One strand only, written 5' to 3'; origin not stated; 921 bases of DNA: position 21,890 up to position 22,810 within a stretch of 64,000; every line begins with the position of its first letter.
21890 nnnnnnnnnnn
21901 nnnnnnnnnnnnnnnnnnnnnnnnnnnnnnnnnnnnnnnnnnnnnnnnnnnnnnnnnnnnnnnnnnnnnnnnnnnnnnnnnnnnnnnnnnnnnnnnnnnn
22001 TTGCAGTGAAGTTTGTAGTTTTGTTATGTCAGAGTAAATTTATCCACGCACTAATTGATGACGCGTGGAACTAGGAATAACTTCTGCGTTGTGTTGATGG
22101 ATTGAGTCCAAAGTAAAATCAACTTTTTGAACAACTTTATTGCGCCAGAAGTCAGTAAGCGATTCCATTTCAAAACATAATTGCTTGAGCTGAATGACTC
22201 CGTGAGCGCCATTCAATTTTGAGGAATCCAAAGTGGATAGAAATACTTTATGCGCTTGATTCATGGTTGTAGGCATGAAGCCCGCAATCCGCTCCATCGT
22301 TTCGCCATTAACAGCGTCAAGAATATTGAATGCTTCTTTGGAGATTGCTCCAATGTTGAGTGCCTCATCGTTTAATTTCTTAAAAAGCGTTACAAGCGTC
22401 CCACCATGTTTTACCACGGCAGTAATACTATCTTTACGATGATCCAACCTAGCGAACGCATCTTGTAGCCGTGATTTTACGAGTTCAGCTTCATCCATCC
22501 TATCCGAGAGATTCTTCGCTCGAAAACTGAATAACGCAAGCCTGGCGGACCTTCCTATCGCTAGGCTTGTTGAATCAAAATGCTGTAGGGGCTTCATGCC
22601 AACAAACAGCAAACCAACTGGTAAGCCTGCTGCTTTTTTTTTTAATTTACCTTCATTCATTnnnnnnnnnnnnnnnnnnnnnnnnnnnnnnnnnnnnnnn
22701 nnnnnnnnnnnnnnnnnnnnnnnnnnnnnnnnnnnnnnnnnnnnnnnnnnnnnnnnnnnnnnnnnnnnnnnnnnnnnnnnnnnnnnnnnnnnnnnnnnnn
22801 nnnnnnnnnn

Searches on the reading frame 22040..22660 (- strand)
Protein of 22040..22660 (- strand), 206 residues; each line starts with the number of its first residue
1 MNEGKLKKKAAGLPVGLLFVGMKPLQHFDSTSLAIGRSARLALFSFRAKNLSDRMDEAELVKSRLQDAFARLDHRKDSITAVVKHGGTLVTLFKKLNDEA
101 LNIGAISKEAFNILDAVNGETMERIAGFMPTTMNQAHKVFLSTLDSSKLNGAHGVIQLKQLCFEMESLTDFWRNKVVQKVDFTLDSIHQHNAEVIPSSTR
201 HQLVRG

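Call 8: search_protein_families(library=pfam, proteins=[window:22040-22660:-], max_evalue=0.01)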
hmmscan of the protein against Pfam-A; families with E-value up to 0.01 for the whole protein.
window:22040-22660:- (206 aa): 0 families

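Call 10: search_protein_families(library=ncbifam, proteins=[window:22040-22660:-], max_evalue=0.01)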
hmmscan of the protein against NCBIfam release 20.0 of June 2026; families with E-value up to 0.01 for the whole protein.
window:22040-22660:- (206 aa): 1 family
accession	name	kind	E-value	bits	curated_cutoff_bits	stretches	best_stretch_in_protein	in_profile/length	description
NF051436.1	NheA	equivalog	0.0097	14.8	500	0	44-121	121-199/385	non-hemolytic enterotoxin subunit A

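Call 94: search_protein_families(library=phrogs, proteins=[window:22040-22660:-], max_evalue=0.001)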
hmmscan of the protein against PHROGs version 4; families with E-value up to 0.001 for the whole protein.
window:22040-22660:- (206 aa): 0 families
